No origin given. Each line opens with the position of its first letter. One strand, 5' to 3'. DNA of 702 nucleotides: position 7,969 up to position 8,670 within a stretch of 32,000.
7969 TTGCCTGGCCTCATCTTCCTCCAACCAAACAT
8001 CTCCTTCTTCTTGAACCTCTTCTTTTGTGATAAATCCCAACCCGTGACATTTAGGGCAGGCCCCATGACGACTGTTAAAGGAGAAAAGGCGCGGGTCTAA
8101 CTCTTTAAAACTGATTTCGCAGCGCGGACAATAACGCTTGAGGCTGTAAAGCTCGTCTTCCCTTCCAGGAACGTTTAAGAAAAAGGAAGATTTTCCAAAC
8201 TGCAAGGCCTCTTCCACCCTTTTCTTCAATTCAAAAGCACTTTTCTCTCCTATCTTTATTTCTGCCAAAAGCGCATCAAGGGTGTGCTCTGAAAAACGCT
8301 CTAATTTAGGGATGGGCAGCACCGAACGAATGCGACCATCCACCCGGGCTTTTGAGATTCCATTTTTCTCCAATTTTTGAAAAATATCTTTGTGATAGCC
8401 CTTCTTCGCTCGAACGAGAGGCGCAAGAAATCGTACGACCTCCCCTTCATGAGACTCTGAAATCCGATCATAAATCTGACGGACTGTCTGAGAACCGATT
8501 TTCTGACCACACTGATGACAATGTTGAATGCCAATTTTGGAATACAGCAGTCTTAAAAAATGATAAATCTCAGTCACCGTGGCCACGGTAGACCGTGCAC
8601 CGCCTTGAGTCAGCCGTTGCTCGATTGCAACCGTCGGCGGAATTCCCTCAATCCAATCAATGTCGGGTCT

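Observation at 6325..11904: Covalent UvrA heterodimer with complementary domain erosion in the two halves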

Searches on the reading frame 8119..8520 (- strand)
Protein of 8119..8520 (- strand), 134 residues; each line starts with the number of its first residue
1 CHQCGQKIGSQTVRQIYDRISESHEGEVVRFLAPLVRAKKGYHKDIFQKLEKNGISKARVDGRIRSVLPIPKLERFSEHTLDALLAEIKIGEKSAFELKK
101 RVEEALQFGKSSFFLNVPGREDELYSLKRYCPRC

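Call 23: search_protein_families(library=pfam, max_evalue=10, proteins=[window:8119-8520:-])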
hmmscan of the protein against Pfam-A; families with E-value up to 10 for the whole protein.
seq(134 aa): 1 family
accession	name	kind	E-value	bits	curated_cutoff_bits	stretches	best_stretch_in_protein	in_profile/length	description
PF17760.6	UvrA_inter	-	1.2e-22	80.3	23.3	1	11-113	1-103/109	UvrA interaction domain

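Call 27: search_solved_structures(query=window:8119-8520:-, max_evalue=10, show_alignments=4)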
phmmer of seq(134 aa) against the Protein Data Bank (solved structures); distinct sequences matched with E-value up to 10: 15.
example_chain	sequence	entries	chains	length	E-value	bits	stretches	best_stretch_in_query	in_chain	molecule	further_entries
9gxk_A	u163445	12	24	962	5.6e-15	58.9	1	1-134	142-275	UvrABC system protein A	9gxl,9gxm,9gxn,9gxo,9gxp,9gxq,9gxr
9gxu_A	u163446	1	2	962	5.6e-15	58.9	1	1-134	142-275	UvrABC system protein A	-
9gxw_A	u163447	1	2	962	5.6e-15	58.9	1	1-134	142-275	UvrABC system protein A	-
2r6f_A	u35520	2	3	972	1.1e-14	57.9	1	2-134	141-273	Excinuclease ABC subunit A | Excinuclease ABC, A subunit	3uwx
9ga5_A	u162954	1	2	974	2.3e-14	56.9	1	1-112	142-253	UvrABC system protein A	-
3zqj_A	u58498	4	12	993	2.4e-14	56.9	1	1-112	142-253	UVRABC SYSTEM PROTEIN A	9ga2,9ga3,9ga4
4dfc_B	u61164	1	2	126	4.6e-12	49.5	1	11-110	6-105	UvrABC system protein A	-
3fpn_A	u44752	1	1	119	9.5e-11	45.2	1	11-125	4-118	Geobacillus stearothermophilus UvrA interaction domain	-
3pih_A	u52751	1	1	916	3.2e-09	40.3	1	1-134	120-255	UvrABC system protein A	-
5gi4_A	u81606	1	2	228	0.17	15.3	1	36-87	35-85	ATP-dependent RNA helicase DeaD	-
4af5_A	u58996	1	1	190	0.57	13.6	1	32-93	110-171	HTH-TYPE TRANSCRIPTIONAL REPRESSOR ACNR COMPND 2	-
4ac6_A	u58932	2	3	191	0.57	13.6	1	32-93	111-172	HTH-TYPE TRANSCRIPTIONAL REPRESSOR ACNR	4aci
3u49_A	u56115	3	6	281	0.84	13.1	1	29-86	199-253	Bacilysin biosynthesis oxidoreductase ywfH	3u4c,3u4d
7rro_1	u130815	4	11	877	0.9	13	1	9-57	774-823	EF-hand domain family member B | EF-hand domain-containing family member B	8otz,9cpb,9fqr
3ef4_A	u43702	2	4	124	1.3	12.5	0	34-67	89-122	Blue copper protein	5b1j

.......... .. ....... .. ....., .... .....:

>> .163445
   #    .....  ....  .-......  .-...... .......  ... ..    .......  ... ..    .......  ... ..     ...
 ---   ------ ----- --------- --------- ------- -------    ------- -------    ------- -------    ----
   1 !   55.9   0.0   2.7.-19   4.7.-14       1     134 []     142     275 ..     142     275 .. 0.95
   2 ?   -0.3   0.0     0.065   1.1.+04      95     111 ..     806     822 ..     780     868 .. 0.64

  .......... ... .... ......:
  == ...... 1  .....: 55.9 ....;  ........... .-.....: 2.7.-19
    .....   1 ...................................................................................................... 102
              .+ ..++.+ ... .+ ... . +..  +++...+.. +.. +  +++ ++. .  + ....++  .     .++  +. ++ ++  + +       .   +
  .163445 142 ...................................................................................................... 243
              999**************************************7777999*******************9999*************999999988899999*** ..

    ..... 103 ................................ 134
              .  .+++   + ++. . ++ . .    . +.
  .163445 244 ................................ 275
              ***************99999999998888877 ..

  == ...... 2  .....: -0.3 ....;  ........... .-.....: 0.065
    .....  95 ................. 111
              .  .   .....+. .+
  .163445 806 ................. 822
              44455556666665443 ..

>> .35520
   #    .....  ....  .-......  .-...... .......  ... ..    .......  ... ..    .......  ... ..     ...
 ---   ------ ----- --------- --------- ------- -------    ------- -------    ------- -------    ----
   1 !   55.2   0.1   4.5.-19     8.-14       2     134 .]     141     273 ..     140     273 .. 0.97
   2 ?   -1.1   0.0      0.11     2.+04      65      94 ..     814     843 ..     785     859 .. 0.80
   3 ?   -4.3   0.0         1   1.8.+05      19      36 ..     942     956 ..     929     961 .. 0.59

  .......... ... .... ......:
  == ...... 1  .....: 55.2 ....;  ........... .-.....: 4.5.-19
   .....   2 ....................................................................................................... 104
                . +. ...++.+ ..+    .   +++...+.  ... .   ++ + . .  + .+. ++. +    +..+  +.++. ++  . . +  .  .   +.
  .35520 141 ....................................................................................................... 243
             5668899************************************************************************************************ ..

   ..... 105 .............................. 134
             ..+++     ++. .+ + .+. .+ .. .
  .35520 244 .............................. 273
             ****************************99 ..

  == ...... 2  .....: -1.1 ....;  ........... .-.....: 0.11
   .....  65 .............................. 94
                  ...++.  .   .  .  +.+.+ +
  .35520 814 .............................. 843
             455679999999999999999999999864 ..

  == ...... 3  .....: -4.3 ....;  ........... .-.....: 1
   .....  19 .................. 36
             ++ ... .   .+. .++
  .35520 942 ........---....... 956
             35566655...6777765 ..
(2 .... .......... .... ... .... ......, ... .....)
